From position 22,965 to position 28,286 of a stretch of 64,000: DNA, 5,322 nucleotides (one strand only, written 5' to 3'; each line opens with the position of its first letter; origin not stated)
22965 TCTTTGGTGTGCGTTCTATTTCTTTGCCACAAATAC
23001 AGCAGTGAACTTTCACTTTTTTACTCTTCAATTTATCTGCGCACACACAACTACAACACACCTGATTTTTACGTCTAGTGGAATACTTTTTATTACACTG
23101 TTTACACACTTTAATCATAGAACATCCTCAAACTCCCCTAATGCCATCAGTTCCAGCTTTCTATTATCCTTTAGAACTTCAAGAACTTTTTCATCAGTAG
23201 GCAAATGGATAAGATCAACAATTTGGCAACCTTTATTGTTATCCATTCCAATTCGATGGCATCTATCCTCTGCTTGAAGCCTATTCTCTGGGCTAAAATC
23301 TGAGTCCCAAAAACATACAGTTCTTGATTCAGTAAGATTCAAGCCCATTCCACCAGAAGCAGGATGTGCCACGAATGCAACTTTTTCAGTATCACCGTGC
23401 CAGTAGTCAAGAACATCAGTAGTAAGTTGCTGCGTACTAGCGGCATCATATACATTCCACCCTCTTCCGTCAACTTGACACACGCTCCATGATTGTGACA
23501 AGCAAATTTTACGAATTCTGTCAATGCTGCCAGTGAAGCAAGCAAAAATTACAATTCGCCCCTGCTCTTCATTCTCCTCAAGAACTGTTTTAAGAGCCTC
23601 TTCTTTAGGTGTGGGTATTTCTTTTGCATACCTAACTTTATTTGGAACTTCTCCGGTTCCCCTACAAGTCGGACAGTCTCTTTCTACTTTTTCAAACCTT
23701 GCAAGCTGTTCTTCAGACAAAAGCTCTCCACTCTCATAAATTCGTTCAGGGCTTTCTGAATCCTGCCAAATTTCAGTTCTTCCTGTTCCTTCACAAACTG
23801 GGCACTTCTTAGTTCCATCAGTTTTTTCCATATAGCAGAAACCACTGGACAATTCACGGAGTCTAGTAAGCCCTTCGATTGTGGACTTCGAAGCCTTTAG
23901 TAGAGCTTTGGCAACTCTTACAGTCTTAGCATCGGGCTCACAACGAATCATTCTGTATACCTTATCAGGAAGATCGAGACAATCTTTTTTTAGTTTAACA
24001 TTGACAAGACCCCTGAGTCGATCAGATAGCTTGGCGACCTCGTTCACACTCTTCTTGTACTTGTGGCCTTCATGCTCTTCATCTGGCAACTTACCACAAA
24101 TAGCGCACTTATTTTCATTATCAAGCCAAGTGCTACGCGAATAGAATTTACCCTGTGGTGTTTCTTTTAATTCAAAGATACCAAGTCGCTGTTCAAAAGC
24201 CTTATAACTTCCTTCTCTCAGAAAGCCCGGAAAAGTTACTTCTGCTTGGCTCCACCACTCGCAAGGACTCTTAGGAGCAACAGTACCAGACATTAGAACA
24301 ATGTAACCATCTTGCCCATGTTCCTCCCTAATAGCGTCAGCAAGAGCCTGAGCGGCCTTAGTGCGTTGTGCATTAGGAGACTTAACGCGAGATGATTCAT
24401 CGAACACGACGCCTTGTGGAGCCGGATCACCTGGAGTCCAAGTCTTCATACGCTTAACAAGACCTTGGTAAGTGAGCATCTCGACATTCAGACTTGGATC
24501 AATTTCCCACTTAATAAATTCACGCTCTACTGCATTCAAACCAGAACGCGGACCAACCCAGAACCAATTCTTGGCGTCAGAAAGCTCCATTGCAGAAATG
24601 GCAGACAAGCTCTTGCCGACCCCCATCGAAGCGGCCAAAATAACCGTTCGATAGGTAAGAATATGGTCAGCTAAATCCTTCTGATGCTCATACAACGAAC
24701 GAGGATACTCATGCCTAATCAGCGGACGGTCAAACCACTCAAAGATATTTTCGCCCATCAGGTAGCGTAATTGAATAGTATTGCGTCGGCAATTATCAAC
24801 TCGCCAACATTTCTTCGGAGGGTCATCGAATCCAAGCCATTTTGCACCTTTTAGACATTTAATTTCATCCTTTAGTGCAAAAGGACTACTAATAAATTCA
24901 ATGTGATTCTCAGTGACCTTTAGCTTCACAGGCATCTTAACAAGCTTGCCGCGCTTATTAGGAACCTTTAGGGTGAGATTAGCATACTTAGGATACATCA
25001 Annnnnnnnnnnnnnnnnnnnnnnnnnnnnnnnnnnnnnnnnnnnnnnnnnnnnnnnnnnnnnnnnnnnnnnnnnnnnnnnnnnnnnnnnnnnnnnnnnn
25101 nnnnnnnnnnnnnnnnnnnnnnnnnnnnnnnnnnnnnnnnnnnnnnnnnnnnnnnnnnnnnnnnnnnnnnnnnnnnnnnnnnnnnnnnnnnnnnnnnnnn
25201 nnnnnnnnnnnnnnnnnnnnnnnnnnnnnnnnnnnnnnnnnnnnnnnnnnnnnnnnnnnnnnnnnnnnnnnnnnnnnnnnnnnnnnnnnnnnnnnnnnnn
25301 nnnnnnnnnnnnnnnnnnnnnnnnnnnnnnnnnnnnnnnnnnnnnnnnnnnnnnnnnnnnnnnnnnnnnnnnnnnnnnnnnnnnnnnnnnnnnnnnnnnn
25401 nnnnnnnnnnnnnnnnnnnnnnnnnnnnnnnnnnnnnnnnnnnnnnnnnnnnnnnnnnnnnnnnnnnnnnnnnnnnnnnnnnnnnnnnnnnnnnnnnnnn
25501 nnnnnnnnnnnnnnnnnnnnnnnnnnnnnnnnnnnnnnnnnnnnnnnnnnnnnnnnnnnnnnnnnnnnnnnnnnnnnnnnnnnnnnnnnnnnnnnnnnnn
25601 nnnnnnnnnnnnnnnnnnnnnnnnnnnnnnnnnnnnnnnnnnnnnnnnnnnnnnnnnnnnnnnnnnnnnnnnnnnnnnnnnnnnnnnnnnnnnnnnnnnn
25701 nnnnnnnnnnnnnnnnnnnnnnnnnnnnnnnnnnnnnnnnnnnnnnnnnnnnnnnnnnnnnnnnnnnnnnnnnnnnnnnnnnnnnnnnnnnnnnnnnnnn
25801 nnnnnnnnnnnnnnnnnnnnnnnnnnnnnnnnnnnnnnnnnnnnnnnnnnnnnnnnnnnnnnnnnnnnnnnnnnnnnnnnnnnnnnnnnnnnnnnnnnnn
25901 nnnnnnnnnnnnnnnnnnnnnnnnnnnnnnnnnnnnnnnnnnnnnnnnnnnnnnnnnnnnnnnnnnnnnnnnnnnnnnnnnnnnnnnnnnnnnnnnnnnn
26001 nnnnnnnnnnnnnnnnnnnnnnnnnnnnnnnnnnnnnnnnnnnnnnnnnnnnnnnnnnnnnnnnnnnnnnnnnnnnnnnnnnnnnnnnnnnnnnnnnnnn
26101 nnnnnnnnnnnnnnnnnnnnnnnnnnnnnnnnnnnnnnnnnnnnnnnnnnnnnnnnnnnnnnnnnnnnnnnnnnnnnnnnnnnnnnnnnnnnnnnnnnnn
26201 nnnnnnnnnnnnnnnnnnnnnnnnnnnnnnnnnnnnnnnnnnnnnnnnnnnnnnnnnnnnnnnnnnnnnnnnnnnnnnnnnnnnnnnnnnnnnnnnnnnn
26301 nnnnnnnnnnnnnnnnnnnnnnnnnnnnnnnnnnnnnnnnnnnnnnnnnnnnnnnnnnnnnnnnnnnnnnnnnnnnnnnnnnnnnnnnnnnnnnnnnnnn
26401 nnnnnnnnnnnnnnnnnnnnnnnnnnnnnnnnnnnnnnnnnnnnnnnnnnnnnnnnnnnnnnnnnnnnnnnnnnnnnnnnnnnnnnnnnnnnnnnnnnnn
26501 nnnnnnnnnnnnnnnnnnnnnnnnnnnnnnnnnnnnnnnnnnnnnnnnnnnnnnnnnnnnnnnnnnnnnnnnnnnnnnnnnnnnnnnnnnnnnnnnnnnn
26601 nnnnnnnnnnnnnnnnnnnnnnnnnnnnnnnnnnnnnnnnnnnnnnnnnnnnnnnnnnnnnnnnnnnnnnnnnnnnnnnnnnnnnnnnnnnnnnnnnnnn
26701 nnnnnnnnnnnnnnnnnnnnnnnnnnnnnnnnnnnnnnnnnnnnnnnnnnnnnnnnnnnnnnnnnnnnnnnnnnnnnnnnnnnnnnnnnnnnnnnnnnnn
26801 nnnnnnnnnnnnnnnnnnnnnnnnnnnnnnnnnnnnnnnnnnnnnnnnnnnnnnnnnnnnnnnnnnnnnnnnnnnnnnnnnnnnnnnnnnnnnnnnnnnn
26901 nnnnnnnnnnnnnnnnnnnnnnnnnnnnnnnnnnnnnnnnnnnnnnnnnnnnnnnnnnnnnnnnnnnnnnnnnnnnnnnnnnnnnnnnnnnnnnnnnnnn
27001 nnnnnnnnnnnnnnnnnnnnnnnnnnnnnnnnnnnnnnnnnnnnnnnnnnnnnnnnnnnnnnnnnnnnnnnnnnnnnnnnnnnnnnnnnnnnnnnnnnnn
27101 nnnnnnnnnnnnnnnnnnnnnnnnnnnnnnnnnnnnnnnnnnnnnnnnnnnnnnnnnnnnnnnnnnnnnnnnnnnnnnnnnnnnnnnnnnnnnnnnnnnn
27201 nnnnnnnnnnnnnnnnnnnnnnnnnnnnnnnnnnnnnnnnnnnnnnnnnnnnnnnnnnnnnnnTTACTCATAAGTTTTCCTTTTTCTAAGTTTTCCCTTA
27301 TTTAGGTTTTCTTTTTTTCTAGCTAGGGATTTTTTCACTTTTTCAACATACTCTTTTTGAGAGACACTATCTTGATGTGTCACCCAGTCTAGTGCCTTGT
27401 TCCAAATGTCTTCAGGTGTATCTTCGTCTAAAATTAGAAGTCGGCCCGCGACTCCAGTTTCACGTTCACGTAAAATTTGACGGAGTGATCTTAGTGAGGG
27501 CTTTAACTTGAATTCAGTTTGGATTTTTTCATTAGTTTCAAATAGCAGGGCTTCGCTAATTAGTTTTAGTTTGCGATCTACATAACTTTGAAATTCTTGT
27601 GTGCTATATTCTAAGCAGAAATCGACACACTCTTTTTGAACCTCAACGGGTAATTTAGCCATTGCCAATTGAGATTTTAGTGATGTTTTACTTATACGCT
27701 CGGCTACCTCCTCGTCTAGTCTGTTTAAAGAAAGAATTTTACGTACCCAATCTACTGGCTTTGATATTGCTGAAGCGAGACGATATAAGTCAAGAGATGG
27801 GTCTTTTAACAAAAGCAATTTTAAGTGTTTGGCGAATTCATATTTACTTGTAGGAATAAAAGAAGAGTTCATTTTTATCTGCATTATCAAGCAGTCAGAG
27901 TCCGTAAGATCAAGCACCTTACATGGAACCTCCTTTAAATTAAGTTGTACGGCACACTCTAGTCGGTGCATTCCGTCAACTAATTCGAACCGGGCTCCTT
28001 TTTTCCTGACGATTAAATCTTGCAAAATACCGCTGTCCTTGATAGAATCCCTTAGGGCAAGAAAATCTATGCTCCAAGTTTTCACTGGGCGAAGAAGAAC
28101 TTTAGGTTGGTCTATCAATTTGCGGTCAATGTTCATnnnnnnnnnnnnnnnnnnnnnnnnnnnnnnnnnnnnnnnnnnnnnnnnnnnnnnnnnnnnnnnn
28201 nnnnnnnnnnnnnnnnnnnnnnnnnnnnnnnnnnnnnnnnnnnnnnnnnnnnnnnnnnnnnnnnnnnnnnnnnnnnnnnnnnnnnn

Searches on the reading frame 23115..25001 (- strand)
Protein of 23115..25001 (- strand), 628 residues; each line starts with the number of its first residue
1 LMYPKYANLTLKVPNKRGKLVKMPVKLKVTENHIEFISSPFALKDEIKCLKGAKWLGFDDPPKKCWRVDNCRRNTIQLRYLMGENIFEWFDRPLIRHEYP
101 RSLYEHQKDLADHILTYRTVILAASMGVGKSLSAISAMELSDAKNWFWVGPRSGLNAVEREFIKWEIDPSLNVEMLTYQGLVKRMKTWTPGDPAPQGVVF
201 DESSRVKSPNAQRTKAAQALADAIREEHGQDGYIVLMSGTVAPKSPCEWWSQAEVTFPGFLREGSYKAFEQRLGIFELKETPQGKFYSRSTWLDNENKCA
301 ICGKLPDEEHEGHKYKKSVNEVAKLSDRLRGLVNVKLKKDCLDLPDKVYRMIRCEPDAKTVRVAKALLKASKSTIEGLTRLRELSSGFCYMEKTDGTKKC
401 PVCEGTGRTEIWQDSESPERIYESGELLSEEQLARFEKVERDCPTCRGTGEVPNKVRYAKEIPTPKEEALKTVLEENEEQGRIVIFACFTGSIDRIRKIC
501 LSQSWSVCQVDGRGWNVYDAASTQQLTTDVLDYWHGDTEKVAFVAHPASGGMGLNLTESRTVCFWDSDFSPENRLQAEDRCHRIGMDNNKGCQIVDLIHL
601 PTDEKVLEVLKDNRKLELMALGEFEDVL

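Call 11: search_protein_families(library=pfam, proteins=[window:23115-25001:-], max_evalue=0.01)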
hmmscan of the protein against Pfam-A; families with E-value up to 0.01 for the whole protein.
window:23115-25001:- (628 aa): 5 families
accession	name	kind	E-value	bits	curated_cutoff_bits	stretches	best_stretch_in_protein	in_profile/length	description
PF00271.37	Helicase_C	-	2.7e-09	37.7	23.5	1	466-585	2-110/110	Helicase conserved C-terminal domain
PF00176.29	SNF2-rel_dom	-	0.00013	21.6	24.9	0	175-367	108-253/290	SNF2-related domain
PF00684.25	DnaJ_CXXCXGXG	-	0.00028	21.5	32.7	0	436-453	38-54/65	DnaJ central domain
PF21002.2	TMEM106_N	-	0.0011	20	24.5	0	443-455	57-69/91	Transmembrane protein 106 N-terminal region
PF15777.11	Anti-TRAP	-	0.0098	16.3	32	0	437-465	7-34/59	Tryptophan RNA-binding attenuator protein inhibitory protein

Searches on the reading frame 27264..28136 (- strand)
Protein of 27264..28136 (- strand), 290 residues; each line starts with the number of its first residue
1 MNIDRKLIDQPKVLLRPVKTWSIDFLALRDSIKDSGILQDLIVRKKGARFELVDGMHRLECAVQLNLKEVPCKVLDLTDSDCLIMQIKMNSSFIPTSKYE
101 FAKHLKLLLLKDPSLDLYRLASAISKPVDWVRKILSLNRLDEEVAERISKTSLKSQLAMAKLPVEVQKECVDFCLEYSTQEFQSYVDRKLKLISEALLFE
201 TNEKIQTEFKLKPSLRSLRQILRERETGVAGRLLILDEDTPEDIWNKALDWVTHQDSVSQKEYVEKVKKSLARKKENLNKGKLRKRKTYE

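Call 36: search_protein_families(library=pfam, proteins=[window:27264-28136:-], max_evalue=0.001)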
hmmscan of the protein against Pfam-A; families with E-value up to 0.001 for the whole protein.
window:27264-28136:- (290 aa): 1 family
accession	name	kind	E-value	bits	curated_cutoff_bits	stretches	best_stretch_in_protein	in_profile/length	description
PF02195.25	ParB_N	-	4.2e-09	36.8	26.3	1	17-87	18-90/95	ParB N-terminal domain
